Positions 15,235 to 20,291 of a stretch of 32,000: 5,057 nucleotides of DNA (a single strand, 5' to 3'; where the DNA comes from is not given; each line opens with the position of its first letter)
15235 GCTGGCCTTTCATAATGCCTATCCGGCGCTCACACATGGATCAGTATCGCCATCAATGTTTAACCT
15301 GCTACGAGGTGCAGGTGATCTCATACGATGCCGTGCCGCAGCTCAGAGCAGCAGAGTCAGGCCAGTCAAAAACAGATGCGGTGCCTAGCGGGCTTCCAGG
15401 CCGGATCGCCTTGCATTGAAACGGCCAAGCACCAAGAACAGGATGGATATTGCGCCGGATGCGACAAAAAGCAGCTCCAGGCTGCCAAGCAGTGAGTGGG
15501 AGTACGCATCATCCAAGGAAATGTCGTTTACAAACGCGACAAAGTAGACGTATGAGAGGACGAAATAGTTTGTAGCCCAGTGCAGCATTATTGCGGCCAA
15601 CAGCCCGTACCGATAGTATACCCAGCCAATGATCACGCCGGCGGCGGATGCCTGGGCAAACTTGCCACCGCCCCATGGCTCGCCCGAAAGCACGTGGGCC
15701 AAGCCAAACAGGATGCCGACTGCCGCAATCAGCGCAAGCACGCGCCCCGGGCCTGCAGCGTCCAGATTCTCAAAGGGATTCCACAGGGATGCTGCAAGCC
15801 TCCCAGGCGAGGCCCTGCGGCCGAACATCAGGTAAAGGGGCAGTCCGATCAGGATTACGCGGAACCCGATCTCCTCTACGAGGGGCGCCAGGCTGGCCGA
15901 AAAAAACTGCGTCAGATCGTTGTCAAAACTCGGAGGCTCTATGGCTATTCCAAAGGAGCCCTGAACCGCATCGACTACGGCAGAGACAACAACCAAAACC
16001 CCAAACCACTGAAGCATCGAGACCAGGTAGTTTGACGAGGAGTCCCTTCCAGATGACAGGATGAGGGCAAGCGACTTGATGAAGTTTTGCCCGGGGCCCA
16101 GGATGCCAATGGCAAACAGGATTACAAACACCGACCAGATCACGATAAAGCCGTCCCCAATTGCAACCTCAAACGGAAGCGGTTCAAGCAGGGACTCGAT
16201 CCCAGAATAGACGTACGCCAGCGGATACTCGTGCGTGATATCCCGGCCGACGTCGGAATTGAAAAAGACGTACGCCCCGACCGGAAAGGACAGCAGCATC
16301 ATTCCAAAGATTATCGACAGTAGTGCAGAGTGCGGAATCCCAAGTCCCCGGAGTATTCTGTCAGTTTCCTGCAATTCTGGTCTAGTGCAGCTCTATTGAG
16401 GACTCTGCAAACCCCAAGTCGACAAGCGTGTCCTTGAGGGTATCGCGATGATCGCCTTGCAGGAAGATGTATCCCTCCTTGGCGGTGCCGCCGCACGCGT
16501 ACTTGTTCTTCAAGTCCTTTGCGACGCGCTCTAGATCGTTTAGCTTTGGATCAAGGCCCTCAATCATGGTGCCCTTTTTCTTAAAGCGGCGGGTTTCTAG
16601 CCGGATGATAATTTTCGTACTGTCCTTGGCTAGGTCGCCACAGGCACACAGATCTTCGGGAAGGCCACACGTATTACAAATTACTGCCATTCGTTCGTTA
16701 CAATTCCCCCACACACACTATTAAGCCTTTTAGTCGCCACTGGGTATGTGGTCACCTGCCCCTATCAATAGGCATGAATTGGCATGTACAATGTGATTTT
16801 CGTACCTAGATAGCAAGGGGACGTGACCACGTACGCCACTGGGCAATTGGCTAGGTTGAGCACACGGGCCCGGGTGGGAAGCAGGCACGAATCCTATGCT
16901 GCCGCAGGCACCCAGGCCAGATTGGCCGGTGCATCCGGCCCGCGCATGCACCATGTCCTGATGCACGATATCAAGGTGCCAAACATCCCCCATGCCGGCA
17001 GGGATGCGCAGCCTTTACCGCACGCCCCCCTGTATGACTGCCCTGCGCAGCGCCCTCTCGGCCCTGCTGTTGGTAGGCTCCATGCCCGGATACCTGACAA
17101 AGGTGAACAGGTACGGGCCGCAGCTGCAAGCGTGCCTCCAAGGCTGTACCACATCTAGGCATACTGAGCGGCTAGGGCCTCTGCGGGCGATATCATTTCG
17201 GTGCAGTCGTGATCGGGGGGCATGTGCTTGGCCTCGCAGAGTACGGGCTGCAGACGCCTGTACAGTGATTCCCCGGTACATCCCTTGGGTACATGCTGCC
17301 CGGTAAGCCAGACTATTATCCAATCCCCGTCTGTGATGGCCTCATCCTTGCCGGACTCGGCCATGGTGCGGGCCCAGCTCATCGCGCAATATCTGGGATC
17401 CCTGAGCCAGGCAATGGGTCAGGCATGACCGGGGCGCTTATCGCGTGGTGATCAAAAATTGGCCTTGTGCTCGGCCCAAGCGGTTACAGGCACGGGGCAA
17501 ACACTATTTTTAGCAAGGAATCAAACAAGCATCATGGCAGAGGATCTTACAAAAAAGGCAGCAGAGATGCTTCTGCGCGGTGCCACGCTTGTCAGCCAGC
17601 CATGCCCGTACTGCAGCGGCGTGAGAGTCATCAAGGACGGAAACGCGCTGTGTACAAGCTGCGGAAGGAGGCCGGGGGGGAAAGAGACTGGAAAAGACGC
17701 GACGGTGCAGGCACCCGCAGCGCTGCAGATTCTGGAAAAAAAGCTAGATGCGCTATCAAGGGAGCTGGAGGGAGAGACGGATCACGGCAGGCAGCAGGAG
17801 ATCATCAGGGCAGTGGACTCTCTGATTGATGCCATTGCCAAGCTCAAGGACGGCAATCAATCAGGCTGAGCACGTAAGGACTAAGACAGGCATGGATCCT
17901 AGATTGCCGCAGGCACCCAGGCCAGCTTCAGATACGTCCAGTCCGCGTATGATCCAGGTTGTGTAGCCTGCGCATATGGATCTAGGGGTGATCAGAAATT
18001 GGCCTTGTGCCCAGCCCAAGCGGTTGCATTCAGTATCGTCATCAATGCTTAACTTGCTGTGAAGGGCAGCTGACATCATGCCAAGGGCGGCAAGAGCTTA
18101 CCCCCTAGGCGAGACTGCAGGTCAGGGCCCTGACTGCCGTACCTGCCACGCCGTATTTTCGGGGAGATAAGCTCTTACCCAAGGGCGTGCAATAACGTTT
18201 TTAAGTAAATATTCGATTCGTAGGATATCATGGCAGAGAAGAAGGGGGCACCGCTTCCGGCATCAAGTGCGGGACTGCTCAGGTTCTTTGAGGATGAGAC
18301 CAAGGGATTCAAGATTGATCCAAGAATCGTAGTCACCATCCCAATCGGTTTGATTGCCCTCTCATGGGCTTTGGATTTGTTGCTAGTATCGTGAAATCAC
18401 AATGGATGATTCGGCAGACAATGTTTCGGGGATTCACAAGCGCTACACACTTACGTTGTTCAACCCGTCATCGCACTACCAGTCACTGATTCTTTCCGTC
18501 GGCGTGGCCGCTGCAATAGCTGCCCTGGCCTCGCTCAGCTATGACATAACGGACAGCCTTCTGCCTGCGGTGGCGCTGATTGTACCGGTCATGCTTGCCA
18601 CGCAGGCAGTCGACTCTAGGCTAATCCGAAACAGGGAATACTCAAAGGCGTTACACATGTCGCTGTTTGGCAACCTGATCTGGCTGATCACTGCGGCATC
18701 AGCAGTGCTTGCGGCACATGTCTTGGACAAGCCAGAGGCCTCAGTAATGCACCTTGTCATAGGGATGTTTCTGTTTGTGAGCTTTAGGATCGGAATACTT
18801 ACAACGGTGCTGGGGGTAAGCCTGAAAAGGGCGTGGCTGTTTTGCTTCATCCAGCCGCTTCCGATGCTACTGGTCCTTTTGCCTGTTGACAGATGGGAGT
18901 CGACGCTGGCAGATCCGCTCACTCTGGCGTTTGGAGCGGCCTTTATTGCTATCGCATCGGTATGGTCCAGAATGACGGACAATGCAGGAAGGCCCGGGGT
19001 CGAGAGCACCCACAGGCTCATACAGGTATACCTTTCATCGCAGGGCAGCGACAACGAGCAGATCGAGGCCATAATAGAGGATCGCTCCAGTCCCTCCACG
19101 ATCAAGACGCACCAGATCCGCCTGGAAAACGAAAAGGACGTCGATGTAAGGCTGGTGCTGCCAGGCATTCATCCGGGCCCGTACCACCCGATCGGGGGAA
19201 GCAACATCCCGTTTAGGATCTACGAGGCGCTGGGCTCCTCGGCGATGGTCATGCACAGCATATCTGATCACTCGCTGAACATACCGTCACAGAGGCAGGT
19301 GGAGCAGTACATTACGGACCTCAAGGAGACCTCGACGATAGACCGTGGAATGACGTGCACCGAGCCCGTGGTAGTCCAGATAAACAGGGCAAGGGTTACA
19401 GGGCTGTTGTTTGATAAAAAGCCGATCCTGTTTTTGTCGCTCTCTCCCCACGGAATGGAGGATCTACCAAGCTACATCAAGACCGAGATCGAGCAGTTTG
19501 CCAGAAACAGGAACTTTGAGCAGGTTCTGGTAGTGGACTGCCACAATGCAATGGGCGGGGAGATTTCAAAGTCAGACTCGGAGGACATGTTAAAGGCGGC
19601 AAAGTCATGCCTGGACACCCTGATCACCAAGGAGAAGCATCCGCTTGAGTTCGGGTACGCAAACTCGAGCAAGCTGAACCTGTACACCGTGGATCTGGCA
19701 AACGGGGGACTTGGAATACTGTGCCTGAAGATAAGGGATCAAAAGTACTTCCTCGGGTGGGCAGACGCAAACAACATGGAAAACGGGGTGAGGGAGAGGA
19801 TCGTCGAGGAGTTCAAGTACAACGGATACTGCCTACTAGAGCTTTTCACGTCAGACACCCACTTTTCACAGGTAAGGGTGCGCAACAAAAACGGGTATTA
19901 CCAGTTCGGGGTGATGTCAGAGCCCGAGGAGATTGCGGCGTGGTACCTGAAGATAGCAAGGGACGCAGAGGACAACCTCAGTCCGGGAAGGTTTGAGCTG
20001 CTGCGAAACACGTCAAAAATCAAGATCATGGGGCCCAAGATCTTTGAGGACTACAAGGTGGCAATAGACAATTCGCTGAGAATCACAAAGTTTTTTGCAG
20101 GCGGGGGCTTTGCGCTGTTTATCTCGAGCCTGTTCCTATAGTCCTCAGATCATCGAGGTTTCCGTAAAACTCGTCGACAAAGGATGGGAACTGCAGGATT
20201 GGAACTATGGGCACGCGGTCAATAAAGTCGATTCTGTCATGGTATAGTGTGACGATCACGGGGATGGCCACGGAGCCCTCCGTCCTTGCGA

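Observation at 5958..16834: MITE-A family: palindromic elements of about 90 bp sharing termini with a decayed IS66-like element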

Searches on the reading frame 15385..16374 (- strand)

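Call 25: search_protein_families(library=pfam, proteins=[window:15385-16374:-], max_evalue=0.001)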
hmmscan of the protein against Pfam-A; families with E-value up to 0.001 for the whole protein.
window:15385-16374:- (329 aa): 1 family
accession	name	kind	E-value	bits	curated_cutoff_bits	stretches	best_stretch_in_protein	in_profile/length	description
PF02517.21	Rce1-like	-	2.4e-13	50.6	22.4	1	158-271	10-93/93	Type II CAAX prenyl endopeptidase Rce1-like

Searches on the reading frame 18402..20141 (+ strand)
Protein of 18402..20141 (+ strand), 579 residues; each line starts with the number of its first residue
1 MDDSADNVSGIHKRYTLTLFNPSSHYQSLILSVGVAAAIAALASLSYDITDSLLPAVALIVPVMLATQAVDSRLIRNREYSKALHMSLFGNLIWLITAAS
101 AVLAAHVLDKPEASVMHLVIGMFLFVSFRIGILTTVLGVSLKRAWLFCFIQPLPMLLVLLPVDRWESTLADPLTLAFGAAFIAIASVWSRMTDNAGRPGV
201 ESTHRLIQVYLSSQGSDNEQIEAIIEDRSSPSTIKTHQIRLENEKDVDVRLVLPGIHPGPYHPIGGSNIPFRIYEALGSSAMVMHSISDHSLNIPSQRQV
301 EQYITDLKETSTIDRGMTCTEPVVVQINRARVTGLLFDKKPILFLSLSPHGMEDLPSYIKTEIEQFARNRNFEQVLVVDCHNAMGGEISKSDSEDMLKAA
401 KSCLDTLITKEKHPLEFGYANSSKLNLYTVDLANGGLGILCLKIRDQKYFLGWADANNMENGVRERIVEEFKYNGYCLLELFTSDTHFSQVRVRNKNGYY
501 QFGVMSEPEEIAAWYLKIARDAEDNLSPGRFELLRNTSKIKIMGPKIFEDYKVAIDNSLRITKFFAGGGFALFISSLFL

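Call 25: search_protein_families(library=pfam, proteins=[window:18402-20141:+], max_evalue=0.001)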
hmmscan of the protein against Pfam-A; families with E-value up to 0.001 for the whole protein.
window:18402-20141:+ (579 aa): 1 family
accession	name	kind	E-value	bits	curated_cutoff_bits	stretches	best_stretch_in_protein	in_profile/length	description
PF09843.14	DUF2070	-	2.8e-128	429.1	30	1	13-574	3-558/561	Predicted membrane protein (DUF2070)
